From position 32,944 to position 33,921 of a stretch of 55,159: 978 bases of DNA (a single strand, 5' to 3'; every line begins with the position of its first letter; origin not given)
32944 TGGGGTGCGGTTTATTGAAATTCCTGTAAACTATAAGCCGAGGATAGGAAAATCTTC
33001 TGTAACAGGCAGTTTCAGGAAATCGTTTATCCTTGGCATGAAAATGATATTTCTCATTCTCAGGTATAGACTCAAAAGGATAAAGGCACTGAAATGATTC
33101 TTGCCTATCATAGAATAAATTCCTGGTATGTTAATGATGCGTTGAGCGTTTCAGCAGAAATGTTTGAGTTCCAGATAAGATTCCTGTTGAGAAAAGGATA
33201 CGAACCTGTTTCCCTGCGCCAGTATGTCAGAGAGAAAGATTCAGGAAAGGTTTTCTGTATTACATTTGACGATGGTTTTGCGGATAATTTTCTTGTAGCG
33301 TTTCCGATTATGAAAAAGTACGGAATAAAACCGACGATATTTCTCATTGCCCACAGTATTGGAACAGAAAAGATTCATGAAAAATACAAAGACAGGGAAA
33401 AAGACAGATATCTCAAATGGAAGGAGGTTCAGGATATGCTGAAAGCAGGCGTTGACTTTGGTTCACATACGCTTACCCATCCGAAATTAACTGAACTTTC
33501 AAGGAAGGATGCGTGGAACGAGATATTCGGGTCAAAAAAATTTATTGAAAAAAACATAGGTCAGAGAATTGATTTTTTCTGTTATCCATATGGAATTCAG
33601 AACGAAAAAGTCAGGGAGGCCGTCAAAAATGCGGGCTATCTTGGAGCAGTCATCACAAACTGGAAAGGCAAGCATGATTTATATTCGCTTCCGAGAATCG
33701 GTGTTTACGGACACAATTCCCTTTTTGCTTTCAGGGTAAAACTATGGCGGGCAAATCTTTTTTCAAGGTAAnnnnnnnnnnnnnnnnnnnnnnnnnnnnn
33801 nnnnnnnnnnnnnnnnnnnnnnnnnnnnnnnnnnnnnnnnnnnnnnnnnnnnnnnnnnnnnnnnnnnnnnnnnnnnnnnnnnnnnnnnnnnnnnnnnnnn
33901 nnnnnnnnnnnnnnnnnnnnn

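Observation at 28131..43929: Glycosylation island built only from lipid-monosaccharide logic: five soluble GT2 synthases plus four GT-C transferases, with no initiating transferase, polymerase, exporter or flippase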

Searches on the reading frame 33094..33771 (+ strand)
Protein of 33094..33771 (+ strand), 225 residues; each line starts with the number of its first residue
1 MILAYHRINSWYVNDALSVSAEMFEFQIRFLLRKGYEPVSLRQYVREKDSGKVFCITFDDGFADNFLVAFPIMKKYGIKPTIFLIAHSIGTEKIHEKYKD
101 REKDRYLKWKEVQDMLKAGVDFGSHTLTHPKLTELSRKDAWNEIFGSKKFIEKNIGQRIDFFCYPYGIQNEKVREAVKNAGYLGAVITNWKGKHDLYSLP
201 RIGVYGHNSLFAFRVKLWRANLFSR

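Call 3: search_protein_families(library=pfam, proteins=[window:33094-33771:+], max_evalue=0.01)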
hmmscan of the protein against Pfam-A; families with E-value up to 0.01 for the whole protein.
window:33094-33771:+ (225 aa): 2 families
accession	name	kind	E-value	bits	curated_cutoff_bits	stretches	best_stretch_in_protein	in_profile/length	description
PF01522.26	Polysacc_deac_1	-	1.6e-29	102.8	23.1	1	48-182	3-121/124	Polysaccharide deacetylase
PF10096.14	DUF2334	-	0.0026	17.8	26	1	72-184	24-115/203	Uncharacterized protein conserved in bacteria (DUF2334)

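Call 11: search_protein_families(library=ncbifam, proteins=[window:33094-33771:+], max_evalue=0.001)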
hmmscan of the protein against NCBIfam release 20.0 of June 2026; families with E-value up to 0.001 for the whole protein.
window:33094-33771:+ (225 aa): 11 families
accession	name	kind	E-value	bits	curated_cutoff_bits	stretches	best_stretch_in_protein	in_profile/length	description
TIGR03938.2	deacetyl_PgaB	equivalog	5.2e-20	71.3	321.9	1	2-127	5-143/621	poly-beta-1,6-N-acetyl-D-glucosamine N-deacetylase PgaB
TIGR03933.1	PIA_icaB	equivalog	7.1e-17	61.7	248.35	1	17-218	33-241/245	intercellular adhesin biosynthesis polysaccharide N-deacetylase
NF011177.0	PRK14582.1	equivalog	3.8e-12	45.3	923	1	2-128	51-187/671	poly-beta-1,6-N-acetyl-D-glucosamine N-deacetylase PgaB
NF011176.0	PRK14581.1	equivalog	1.8e-11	43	1091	1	2-129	51-188/673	poly-beta-1,6-N-acetyl-D-glucosamine N-deacetylase PgaB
TIGR02764.1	spore_ybaN_pdaB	equivalog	1.3e-10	41.4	237.4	1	50-182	4-121/191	polysaccharide deacetylase family sporulation protein PdaB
NF045820.1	PgAcgDacpgdA_Strep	equivalog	2.7e-10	39.6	800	1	16-193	235-395/463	peptidoglycan-N-acetylglucosamine deacetylase PgdA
NF045821.1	PgAcgDacpgdA1_Bac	equivalog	7.7e-08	31.5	400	1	55-173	91-194/282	peptidoglycan-N-acetylglucosamine deacetylase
TIGR04243.1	nodulat_NodB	equivalog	5.5e-07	29.3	240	1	114-185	49-120/197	chitooligosaccharide deacetylase NodB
TIGR02873.1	spore_ylxY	hypoth_equivalog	9.7e-07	28.3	391.5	1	110-178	128-196/268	probable sporulation protein, polysaccharide deacetylase family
TIGR02884.1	spore_pdaA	equivalog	3.4e-06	26.9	298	1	49-183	34-154/224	delta-lactam-biosynthetic de-N-acetylase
TIGR03006.1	pepcterm_polyde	equivalog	0.00073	18.7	276.2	1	112-203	66-159/272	XrtA system polysaccharide deacetylase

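Call 22: search_solved_structures(query=window:33094-33771:+, max_evalue=0.00001)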
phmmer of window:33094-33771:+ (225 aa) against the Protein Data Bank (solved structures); distinct sequences matched with E-value up to 0.00001: 13.
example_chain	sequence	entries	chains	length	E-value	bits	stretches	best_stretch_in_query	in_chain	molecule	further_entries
6dq3_A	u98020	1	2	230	3.2e-15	59.5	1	3-202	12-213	Polysaccharide deacetylase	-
4hd5_A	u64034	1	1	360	1.1e-09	41.4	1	2-179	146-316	Polysaccharide deacetylase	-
7ax7_A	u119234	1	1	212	1.5e-09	40.9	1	52-177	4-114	Endo-1,4-beta-xylanase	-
4v33_A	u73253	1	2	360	2.6e-09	40.1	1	2-179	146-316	POLYSACCHARIDE DEACETYLASE-LIKE PROTEIN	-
6h8l_A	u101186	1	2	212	2.2e-08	37.1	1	113-194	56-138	Peptidoglycan-N-acetylmuramic acid deacetylase PdaC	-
6go1_A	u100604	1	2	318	5e-08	36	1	16-200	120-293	Polysaccharide deacetylase-like protein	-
6h8n_A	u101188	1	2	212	9.2e-08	35.1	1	114-194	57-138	Peptidoglycan-N-acetylmuramic acid deacetylase PdaC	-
4u10_A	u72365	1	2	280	1.3e-07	34.6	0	18-126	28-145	Poly-beta-1,6-N-acetyl-D-glucosamine N-deacetylase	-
2c1g_A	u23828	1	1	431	4.1e-07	33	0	16-200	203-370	PEPTIDOGLYCAN GLCNAC DEACETYLASE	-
3vus_A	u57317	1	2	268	4.3e-07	32.9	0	16-127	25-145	Poly-beta-1,6-N-acetyl-D-glucosamine N-deacetylase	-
4wcj_A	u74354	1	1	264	4.6e-07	32.8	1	2-182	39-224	Polysaccharide deacetylase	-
2c1i_A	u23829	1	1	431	2e-06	30.7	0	16-200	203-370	PEPTIDOGLYCAN GLCNAC DEACETYLASE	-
4f9d_A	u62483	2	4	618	6.2e-06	29.1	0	16-127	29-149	Poly-beta-1,6-N-acetyl-D-glucosamine N-deacetylase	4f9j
